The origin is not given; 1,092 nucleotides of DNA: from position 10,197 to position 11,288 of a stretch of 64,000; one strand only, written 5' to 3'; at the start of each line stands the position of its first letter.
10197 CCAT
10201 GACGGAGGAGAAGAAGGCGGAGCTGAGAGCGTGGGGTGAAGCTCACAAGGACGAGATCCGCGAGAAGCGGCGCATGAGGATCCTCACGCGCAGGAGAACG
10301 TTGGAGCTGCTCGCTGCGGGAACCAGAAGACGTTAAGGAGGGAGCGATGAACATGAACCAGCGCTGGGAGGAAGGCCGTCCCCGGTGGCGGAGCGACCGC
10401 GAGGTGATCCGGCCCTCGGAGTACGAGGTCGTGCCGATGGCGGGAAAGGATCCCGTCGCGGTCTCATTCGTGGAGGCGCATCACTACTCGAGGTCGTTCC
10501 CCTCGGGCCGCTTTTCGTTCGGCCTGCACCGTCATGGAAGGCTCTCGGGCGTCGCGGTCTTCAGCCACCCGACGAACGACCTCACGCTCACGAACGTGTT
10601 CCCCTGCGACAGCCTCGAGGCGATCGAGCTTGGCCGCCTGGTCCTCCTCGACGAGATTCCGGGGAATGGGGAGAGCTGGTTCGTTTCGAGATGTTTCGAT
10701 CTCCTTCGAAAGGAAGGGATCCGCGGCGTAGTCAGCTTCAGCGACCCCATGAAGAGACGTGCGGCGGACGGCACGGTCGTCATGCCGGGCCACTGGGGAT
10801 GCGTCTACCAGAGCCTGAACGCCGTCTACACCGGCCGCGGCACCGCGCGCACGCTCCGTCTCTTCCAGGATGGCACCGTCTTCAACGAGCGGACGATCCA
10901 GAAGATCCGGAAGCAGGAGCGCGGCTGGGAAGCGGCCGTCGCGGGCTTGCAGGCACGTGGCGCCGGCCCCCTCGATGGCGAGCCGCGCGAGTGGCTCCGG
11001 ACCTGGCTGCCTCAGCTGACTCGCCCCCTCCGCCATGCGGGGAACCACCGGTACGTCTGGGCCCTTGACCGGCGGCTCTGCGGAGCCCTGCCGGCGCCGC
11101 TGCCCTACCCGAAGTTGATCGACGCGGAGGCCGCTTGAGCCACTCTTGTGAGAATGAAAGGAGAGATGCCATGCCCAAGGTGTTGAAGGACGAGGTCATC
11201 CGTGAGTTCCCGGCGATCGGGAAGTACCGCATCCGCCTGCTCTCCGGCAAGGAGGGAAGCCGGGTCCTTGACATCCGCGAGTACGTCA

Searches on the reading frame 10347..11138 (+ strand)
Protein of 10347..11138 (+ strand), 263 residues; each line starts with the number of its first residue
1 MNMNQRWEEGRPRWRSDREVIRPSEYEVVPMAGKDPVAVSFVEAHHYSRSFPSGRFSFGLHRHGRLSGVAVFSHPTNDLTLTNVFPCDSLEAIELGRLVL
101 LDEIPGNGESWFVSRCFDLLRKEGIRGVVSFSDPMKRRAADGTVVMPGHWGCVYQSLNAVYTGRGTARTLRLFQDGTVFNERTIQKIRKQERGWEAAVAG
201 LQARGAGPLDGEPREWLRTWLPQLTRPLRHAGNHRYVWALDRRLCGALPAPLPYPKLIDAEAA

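Call 55: search_protein_families(library=phrogs, proteins=[window:10347-11138:+], max_evalue=0.001)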
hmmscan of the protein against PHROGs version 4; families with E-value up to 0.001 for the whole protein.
window:10347-11138:+ (263 aa): 1 family
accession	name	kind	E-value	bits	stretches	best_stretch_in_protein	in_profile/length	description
phrog_1384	-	other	5.9e-30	105.5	1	19-259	14-221/245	Mom-like DNA modification protein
